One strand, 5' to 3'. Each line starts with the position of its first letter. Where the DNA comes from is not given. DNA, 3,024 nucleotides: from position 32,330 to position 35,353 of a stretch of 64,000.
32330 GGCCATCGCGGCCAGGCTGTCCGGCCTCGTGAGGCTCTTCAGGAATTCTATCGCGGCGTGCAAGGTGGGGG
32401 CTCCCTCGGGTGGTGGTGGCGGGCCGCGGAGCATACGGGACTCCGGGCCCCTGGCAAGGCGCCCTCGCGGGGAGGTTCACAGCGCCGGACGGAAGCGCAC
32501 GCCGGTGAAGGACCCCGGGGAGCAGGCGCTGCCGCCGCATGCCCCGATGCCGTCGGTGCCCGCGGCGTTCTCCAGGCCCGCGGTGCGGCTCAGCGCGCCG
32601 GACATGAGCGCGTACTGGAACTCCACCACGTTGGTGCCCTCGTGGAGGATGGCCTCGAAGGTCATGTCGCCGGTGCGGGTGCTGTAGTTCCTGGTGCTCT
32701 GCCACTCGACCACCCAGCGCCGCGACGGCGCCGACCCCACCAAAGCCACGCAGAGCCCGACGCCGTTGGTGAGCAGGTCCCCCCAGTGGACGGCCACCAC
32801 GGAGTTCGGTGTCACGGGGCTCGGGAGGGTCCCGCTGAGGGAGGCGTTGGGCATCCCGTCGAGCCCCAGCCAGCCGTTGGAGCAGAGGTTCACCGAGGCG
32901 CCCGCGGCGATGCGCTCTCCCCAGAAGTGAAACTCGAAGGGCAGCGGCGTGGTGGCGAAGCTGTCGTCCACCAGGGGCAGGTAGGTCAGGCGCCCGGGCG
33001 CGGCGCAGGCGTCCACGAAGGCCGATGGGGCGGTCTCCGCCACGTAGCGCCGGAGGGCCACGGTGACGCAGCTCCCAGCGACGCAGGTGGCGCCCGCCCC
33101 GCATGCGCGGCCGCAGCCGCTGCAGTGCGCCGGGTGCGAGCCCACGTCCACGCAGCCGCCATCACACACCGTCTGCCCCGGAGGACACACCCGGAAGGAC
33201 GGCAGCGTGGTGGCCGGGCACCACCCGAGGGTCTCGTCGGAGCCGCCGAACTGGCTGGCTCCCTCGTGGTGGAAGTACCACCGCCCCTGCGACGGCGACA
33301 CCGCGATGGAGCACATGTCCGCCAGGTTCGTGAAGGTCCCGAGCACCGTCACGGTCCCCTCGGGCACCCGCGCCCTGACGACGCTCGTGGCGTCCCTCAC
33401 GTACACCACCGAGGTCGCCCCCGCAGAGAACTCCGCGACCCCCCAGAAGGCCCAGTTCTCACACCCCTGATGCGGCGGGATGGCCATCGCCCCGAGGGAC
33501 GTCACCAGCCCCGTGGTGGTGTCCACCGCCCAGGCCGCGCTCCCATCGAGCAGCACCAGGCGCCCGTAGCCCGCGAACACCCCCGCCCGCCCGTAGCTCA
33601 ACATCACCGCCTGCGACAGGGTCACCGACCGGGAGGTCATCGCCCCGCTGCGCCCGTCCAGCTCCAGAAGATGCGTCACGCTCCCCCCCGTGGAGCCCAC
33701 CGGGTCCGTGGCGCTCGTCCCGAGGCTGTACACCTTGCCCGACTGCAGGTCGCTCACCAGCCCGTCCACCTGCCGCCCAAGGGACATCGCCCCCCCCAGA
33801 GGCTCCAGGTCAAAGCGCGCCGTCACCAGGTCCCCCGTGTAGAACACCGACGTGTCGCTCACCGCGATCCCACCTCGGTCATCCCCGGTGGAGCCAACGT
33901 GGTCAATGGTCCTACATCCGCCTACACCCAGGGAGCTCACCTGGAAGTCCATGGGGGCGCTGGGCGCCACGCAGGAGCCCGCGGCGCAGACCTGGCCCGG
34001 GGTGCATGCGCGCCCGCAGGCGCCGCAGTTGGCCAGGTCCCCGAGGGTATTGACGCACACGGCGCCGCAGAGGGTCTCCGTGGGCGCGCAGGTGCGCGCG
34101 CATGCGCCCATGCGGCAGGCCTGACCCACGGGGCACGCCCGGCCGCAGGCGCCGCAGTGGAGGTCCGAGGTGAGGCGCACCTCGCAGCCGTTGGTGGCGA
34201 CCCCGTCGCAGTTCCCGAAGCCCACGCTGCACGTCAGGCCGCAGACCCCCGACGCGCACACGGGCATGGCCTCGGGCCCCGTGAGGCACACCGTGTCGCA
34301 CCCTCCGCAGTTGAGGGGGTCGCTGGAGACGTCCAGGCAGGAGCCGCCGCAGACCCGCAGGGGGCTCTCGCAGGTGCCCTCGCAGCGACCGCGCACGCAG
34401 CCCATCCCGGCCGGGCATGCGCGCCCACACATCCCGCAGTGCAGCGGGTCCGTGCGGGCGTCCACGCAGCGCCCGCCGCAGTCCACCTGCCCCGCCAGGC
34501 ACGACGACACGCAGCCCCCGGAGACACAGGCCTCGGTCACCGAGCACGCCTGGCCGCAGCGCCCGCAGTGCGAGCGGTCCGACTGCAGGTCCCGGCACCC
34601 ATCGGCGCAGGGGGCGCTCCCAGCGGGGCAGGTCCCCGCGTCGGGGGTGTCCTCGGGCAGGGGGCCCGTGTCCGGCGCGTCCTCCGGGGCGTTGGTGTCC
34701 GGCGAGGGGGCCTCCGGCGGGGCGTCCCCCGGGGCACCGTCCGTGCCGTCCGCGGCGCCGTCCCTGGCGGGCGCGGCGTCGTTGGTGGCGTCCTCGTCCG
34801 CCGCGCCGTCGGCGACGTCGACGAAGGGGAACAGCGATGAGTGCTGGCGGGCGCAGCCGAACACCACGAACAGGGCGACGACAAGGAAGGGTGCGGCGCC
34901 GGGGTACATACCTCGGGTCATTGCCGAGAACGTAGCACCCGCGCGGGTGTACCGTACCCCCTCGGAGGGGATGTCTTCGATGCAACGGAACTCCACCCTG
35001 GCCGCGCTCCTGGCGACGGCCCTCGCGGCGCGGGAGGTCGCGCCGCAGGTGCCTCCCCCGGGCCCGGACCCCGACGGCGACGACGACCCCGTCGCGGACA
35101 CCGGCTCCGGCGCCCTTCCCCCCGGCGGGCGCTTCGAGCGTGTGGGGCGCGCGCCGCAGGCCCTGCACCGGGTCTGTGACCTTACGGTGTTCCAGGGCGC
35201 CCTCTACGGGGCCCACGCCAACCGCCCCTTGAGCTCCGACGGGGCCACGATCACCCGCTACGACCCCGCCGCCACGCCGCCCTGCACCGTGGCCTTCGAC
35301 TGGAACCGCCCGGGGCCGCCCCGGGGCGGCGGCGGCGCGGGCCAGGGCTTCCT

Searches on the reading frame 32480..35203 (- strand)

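Call 57: search_protein_families(library=pfam, proteins=[window:32480-35203:-], max_evalue=0.01)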
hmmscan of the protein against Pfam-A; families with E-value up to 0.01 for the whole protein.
window:32480-35203:- (908 aa): 1 family
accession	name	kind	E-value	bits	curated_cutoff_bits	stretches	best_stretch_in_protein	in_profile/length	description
PF04885.19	Stig1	-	1.1e-25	90.4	24.1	5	366-412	37-83/85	Stigma-specific STIG1-like protein family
